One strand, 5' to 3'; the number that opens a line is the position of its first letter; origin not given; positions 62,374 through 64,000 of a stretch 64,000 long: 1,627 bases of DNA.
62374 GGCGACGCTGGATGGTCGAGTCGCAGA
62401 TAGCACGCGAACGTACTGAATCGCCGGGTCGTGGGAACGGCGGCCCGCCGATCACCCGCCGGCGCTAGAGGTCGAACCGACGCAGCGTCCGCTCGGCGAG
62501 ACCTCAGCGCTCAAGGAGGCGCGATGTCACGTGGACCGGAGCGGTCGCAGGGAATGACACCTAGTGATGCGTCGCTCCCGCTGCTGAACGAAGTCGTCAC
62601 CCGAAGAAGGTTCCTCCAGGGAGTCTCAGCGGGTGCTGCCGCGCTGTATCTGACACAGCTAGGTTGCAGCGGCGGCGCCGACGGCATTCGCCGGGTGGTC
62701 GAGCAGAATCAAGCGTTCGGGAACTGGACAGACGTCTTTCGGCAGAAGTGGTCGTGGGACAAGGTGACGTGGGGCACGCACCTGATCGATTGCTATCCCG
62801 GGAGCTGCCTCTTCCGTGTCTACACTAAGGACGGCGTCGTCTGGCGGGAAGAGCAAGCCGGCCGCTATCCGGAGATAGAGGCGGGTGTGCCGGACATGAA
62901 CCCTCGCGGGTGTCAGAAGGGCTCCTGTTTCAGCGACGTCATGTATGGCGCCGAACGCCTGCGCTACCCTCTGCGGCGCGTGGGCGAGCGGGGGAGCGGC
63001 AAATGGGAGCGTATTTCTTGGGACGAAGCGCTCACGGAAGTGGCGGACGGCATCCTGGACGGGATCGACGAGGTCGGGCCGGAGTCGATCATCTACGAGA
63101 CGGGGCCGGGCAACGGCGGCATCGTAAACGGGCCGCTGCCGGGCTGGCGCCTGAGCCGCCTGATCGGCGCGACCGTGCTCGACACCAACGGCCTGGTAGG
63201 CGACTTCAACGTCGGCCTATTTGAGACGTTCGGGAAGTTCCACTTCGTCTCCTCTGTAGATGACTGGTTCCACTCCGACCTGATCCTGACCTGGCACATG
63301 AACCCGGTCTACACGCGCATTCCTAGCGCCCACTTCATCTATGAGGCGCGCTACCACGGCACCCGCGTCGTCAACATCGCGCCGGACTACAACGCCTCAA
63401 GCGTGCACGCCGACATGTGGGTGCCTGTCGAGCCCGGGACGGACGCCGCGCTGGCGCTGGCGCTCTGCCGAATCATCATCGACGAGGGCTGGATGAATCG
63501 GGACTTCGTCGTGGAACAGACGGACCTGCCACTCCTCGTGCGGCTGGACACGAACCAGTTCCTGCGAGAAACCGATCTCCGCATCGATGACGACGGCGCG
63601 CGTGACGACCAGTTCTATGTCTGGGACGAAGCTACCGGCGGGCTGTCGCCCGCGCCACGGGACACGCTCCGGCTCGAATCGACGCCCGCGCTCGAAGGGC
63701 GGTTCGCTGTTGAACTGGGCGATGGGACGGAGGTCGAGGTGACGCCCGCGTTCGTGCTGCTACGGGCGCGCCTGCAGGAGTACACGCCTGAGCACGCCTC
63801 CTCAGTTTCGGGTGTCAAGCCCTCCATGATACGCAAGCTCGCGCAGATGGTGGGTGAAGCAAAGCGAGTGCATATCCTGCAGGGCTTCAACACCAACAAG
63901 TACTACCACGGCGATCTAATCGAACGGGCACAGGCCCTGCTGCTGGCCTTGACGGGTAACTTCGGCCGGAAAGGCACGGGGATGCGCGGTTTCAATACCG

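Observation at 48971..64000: Operon for an unusual type II DMSO-reductase-family (ethylbenzene-DH / steroid-C25-DH-like) molybdoenzyme with three alpha paralogs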

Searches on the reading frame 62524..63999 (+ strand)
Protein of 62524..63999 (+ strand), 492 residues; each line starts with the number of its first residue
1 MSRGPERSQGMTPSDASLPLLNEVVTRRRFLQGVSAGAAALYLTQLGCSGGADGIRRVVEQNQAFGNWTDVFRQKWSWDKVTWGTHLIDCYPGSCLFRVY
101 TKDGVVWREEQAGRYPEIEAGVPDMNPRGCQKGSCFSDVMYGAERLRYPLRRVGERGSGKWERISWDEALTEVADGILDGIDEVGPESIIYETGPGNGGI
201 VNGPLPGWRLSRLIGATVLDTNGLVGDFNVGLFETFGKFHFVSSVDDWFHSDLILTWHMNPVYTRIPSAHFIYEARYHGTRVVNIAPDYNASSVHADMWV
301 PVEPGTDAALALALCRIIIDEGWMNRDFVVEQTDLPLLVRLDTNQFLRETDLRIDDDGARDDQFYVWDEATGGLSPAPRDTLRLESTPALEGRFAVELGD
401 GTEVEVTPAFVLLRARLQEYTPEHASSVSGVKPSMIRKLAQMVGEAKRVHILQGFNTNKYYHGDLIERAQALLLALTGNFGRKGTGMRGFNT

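Call 9: search_protein_families(library=pfam, proteins=[window:62524-63999:+], max_evalue=0.001)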
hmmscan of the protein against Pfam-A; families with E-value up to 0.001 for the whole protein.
window:62524-63999:+ (492 aa): 1 family
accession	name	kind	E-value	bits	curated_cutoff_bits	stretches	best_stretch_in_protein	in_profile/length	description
PF00384.28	Molybdopterin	-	2.2e-25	89.9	24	1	145-491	1-225/353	Molybdopterin oxidoreductase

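Call 16: search_protein_families(library=ncbifam, proteins=[window:62524-63999:+], max_evalue=0.00001)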
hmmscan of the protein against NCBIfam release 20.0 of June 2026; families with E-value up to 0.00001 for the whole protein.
window:62524-63999:+ (492 aa): 23 families
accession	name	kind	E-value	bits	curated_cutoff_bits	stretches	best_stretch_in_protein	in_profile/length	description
TIGR03479.1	DMSO_red_II_alp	subfamily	2.4e-170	568.6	984.75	1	27-490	1-468/913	molybdopterin-dependent oxidoreductase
NF042978.1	EthbenzDh_ebdA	equivalog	1.7e-131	439.9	2000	1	26-487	20-479/977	ethylbenzene dehydrogenase subunit alpha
TIGR01580.1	narG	equivalog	4e-53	180.4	1084.15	2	155-351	151-359/1235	nitrate reductase subunit alpha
TIGR02166.1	dmsA_ynfE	subfamily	1e-50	172.7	777.7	2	75-329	38-295/794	DMSO/selenate family reductase complex A subunit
NF041884.1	selenate_YnfF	exception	7.1e-39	133.3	1650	2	76-329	40-295/798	selenate/tellurate reductase subunit YnfF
NF041885.1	selenate_YnfE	exception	2.9e-37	127.9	1675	2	75-329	42-302/805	selenate/tellurate reductase subunit YnfE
TIGR01591.1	Fdh-alpha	equivalog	6.1e-36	123.7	666.25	2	126-333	34-238/672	formate dehydrogenase subunit alpha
NF011566.1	PRK14990.1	exception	1.2e-35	122.8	1600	2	75-329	52-315/814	dimethylsulfoxide reductase subunit A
NF012032.0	PRK15488.1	equivalog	9.7e-27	93.3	694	2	125-193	78-146/759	thiosulfate reductase PhsA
TIGR01553.1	formate-DH-alph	equivalog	1.3e-19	69.5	814.2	1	232-342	203-313/1009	formate dehydrogenase-N subunit alpha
NF011567.1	PRK14991.1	equivalog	2.2e-18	65.4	1750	2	283-450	321-500/1022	tetrathionate reductase subunit TtrA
TIGR01706.1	NAPA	equivalog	1.2e-16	60.3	930.55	1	128-486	80-405/830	periplasmic nitrate reductase subunit alpha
NF041513.1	formate_DH_Act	exception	3.3e-16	58.3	1400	1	231-488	193-470/1067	formate dehydrogenase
NF010055.0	PRK13532.1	equivalog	4.2e-16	58.4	904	1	95-486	54-405/830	nitrate reductase catalytic subunit NapA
NF047855.1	AssmNtatRedNasC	equivalog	2.2e-15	56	1100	1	114-334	46-264/708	assimilatory nitrate reductase catalytic subunit NasC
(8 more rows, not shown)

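Call 29: search_solved_structures(query=window:62524-63999:+, max_evalue=1e-30)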
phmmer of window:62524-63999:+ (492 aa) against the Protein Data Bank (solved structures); distinct sequences matched with E-value up to 1e-30: 10.
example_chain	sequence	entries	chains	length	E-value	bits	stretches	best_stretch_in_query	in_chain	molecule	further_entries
2ivf_A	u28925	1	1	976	1.1e-120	406.8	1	27-487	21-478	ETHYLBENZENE DEHYDROGENASE ALPHA-SUBUNIT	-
5e7o_A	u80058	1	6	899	6.3e-97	328.4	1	65-373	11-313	DMSO reductase family type II enzyme, molybdopterin subunit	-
4ydd_A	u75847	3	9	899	6.3e-97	328.4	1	65-373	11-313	DMSO reductase family type II enzyme, molybdopterin subunit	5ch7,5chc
1q16_A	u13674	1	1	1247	6.2e-45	156.9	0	155-344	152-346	Respiratory nitrate reductase 1 alpha chain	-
1r27_A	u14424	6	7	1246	6.2e-45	156.9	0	155-344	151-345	Respiratory nitrate reductase 1 alpha chain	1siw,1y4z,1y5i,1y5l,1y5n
3egw_A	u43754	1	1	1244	6.2e-45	156.9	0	155-343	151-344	Respiratory nitrate reductase 1 alpha chain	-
3ir7_A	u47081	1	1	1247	1e-44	156.2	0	155-344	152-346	Respiratory nitrate reductase 1 alpha chain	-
3ir6_A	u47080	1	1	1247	1.2e-43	152.6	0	155-344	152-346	Respiratory nitrate reductase 1 alpha chain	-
3ir5_A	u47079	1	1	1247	3.5e-43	151.1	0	155-344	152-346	Respiratory nitrate reductase 1 alpha chain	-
7b04_B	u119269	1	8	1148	1e-40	142.9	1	247-487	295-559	Nitrite oxidoreductase subunit A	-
